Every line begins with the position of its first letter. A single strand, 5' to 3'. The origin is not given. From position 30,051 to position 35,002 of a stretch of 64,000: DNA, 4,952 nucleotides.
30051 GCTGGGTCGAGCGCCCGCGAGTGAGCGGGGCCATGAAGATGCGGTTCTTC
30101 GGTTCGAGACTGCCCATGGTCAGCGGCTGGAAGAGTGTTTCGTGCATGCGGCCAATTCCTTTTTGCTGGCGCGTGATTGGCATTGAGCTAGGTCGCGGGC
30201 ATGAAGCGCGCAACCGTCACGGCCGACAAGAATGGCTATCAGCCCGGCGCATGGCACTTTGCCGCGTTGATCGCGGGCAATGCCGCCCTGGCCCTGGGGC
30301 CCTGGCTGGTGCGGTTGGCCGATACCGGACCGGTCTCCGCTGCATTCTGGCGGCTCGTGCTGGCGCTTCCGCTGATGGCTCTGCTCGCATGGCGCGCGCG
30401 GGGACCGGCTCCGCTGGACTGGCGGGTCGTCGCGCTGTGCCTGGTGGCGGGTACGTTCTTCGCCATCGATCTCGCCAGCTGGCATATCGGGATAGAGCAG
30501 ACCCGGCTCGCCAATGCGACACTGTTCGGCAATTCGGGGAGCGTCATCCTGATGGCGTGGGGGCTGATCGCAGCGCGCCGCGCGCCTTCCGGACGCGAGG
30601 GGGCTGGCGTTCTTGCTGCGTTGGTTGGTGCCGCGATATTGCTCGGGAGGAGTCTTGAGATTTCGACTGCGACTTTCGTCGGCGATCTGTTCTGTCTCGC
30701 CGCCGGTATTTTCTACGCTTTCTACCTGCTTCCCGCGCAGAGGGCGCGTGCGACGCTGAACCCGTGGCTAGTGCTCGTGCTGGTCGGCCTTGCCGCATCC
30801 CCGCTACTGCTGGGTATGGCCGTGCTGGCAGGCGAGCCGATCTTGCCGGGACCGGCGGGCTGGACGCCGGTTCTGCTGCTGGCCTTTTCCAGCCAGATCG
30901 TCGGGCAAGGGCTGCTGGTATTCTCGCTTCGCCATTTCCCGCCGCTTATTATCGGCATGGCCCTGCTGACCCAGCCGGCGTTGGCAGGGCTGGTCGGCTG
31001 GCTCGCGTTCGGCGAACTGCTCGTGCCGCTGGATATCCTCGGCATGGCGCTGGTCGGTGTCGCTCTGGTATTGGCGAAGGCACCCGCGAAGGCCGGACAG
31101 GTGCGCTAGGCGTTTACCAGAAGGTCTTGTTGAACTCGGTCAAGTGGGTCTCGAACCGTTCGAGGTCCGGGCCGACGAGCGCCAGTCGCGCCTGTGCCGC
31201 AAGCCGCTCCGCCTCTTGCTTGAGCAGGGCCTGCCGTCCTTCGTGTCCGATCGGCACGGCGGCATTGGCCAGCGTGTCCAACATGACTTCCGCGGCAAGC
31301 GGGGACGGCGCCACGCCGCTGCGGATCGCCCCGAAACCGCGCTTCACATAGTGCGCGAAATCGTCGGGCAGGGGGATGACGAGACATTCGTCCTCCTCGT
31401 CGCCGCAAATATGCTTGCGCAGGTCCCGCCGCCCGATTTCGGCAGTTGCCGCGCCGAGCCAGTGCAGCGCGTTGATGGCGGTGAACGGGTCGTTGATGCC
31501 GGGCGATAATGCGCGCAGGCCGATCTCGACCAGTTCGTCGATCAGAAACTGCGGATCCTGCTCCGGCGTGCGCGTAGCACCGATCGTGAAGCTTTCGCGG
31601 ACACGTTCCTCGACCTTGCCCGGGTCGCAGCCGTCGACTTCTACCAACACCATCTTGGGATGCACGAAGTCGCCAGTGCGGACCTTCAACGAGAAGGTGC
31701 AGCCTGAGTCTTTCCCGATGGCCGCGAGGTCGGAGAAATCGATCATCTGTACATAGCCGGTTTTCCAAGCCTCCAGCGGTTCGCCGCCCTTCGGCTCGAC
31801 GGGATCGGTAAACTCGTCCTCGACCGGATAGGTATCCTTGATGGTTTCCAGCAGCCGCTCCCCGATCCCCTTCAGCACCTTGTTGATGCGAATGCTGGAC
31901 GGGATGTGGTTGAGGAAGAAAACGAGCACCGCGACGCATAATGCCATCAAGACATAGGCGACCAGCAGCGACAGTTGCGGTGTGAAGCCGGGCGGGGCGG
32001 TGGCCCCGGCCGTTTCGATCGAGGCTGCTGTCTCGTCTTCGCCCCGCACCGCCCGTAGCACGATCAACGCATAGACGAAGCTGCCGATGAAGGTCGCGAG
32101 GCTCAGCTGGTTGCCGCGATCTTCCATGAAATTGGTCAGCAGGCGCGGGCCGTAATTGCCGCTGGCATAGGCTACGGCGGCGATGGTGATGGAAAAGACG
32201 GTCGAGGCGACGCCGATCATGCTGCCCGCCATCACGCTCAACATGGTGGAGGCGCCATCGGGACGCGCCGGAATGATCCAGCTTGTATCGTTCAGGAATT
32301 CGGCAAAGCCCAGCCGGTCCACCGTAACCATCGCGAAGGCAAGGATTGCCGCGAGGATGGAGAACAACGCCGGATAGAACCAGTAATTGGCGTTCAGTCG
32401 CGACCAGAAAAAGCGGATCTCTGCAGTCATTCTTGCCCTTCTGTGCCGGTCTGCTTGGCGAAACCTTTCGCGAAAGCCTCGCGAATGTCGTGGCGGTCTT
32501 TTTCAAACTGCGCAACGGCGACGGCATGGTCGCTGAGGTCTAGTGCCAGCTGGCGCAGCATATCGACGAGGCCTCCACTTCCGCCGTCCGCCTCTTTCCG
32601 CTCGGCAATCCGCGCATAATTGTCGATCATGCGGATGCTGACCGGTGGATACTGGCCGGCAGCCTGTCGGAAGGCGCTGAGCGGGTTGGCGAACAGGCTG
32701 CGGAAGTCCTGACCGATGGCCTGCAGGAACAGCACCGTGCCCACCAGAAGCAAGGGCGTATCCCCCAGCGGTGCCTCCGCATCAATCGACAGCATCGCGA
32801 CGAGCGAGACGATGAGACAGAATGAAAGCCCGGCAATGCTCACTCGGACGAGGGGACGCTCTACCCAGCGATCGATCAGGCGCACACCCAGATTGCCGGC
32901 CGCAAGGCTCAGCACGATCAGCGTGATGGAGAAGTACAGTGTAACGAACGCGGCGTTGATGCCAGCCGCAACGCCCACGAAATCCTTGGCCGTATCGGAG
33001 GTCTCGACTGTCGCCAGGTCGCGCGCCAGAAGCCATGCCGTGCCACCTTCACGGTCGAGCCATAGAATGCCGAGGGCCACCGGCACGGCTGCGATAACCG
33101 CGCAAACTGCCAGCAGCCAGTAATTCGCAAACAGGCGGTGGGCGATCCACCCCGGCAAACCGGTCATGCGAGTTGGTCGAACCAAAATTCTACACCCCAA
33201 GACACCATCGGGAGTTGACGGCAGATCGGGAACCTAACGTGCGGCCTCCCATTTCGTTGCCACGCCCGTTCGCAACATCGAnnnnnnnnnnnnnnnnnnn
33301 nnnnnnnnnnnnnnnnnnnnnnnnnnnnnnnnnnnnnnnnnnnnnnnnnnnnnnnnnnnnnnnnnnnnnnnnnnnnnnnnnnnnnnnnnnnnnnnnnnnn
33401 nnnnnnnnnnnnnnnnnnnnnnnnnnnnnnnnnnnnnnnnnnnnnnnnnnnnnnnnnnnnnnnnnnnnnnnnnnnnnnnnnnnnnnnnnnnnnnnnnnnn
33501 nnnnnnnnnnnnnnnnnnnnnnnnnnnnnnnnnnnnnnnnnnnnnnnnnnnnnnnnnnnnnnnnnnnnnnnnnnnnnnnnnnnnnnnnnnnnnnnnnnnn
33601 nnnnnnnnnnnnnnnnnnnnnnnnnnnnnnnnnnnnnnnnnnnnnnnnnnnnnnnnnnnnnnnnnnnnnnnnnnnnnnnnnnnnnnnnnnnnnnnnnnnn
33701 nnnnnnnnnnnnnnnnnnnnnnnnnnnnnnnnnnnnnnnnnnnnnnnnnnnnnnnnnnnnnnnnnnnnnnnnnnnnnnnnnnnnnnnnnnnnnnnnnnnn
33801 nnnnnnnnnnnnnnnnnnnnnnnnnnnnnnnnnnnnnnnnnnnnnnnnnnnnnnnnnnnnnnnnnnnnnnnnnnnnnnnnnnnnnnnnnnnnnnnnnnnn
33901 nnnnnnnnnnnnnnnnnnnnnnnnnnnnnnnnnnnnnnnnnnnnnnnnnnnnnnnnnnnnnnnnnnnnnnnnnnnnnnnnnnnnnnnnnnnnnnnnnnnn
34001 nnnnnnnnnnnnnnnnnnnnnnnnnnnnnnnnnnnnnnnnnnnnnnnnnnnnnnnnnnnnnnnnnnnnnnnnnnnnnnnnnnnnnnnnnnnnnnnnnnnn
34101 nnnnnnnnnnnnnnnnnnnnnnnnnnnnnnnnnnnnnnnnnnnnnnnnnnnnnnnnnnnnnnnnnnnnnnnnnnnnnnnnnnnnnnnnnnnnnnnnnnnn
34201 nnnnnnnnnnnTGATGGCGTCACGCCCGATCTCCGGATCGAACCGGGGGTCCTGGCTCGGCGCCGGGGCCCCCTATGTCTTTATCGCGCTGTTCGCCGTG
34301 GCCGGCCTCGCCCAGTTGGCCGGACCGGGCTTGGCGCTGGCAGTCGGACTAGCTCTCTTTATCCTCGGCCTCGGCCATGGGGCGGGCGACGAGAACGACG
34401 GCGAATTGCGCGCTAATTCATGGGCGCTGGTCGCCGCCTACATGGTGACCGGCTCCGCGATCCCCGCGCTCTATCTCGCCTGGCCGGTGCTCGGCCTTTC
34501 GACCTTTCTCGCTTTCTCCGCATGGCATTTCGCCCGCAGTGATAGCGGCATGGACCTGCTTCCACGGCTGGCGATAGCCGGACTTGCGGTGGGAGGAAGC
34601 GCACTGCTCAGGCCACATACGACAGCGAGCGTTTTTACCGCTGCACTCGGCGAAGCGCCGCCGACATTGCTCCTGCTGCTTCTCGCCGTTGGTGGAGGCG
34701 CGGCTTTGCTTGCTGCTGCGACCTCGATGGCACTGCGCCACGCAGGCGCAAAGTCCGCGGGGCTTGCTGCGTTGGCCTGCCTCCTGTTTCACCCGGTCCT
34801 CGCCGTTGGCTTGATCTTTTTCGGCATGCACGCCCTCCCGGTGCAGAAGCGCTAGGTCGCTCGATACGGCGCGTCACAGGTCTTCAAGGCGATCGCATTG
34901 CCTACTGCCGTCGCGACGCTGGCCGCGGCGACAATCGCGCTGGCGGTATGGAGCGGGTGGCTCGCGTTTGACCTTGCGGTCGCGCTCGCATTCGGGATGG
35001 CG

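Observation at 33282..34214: NTQ-motif chloride-pump-type rhodopsin in an Erythrobacteraceae-like genome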

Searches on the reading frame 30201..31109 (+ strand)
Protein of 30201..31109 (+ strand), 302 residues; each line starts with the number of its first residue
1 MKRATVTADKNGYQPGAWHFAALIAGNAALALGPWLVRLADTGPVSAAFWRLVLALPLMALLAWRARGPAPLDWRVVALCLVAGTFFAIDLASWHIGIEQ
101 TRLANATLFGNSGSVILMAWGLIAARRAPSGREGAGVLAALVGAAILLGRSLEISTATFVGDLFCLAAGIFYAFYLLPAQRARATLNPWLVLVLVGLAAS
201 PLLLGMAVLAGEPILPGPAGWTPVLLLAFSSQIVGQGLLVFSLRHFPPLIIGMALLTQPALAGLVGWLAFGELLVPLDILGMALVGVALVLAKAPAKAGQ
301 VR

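Call 5: search_protein_families(library=pfam, proteins=[window:30201-31109:+], max_evalue=0.01)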
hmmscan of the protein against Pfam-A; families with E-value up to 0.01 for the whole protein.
window:30201-31109:+ (302 aa): 1 family
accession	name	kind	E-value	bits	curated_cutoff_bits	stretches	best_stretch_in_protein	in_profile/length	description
PF00892.27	EamA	-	3.7e-21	76.3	28.2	2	161-291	3-132/135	EamA-like transporter family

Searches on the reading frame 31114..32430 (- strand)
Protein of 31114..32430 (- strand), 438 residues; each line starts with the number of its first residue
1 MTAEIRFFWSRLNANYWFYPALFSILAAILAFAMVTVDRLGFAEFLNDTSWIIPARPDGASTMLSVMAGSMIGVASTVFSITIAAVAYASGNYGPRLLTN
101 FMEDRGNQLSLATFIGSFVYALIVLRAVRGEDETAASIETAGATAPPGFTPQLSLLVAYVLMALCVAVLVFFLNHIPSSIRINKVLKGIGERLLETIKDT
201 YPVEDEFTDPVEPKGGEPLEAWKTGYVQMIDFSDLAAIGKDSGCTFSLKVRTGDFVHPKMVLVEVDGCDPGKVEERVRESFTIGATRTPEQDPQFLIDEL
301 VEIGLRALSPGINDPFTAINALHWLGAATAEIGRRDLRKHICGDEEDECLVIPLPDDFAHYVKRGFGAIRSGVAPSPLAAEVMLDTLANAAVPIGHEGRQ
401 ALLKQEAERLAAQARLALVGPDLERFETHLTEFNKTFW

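Call 5: search_protein_families(library=pfam, proteins=[window:31114-32430:-], max_evalue=0.01)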
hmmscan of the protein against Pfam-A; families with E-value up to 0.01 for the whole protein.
window:31114-32430:- (438 aa): 1 family
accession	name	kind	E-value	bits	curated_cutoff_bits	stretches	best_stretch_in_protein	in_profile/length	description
PF10011.15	DUF2254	-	1.2e-110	370.2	28.8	1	14-388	2-367/368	Predicted membrane protein (DUF2254)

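Call 6: search_protein_families(library=ncbifam, proteins=[window:31114-32430:-], max_evalue=0.01)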
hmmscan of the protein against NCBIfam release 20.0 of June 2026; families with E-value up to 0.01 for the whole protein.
window:31114-32430:- (438 aa): 0 families

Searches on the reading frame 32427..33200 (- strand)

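Call 5: search_protein_families(library=pfam, proteins=[window:32427-33200:-], max_evalue=0.01)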
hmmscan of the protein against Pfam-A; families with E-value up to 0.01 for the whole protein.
window:32427-33200:- (257 aa): 1 family
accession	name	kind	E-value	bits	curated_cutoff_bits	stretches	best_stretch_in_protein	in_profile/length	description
PF10011.15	DUF2254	-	7.2e-13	48.5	28.8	1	26-159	3-133/368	Predicted membrane protein (DUF2254)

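Call 6: search_protein_families(library=ncbifam, proteins=[window:32427-33200:-], max_evalue=0.01)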
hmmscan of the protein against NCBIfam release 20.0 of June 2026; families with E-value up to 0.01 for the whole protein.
window:32427-33200:- (257 aa): 0 families

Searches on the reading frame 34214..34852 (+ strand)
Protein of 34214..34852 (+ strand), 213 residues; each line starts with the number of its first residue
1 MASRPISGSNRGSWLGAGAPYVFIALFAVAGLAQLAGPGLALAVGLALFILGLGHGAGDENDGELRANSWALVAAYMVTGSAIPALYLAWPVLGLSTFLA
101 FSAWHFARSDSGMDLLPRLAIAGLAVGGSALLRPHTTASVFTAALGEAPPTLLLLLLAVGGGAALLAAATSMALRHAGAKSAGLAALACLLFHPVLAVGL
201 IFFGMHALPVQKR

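Call 5: search_protein_families(library=pfam, proteins=[window:34214-34852:+], max_evalue=0.01)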
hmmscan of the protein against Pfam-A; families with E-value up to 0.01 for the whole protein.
window:34214-34852:+ (213 aa): 1 family
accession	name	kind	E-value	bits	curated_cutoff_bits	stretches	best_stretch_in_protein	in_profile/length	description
PF15461.11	BCD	-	2e-10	41.2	28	1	47-209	2-190/267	Beta-carotene 15,15'-dioxygenase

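Call 6: search_protein_families(library=ncbifam, proteins=[window:34214-34852:+], max_evalue=0.01)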
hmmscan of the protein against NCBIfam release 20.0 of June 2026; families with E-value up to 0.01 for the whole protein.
window:34214-34852:+ (213 aa): 1 family
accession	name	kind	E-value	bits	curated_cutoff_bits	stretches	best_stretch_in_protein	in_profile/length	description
TIGR03753.1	blh_monoox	subfamily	4.5e-15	55.9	95.25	1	44-209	3-190/260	beta-carotene 15,15'-dioxygenase, Brp/Blh family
